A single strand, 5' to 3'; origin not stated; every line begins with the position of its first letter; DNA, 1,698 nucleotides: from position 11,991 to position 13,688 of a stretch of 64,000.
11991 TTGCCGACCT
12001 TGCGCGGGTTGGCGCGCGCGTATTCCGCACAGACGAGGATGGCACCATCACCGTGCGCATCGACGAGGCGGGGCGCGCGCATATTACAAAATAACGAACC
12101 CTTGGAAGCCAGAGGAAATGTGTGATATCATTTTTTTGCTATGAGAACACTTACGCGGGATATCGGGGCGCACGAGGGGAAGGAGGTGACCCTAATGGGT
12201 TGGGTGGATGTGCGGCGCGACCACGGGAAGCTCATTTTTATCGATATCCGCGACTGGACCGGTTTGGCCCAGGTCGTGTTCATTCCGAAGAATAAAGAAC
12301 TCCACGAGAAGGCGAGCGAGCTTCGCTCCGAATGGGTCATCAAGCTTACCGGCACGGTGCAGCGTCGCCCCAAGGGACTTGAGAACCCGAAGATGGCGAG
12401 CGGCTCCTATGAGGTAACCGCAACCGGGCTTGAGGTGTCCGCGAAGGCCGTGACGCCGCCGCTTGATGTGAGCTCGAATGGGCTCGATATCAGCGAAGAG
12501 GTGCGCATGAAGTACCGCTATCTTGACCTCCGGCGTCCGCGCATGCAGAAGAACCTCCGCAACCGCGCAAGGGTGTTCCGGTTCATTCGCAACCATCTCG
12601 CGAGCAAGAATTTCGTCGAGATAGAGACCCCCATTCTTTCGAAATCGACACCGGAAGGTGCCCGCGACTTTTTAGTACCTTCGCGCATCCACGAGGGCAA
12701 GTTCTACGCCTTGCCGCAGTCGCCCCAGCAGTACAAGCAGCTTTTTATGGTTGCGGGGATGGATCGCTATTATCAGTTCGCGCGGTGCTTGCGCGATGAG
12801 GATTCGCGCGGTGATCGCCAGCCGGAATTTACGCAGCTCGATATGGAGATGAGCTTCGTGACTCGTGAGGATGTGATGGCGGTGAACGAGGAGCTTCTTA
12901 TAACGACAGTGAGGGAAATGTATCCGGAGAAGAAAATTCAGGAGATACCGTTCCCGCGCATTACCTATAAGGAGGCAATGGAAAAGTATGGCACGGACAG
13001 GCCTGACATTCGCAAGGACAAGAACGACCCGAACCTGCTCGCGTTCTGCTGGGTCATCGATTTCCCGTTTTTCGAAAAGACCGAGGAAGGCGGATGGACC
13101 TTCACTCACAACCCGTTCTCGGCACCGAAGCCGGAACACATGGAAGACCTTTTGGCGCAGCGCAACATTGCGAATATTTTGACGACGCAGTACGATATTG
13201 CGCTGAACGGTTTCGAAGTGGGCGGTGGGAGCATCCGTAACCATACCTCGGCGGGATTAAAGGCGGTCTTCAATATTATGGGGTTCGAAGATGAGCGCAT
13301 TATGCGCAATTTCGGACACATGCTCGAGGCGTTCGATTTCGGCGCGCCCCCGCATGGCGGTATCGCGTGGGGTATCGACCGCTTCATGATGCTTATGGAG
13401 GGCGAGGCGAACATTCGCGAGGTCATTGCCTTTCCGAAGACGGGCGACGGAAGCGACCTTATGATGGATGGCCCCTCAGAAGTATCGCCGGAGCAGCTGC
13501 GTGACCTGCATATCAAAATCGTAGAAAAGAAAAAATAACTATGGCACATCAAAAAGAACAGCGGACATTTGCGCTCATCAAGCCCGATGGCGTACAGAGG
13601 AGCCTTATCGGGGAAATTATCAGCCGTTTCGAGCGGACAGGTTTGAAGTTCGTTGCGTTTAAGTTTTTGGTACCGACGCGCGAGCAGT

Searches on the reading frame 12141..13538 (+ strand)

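Call 8: search_protein_families(library=pfam, proteins=[window:12141-13538:+], max_evalue=0.001)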
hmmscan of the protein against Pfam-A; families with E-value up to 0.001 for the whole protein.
window:12141-13538:+ (465 aa): 2 families
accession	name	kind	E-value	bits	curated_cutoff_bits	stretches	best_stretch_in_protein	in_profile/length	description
PF00152.25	tRNA-synt_2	-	4.7e-114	381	25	1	118-434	1-307/308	tRNA synthetases class II (D, K and N)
PF01336.31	tRNA_anti-codon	-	2.6e-16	59.8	27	1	16-99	1-74/75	OB-fold nucleic acid binding domain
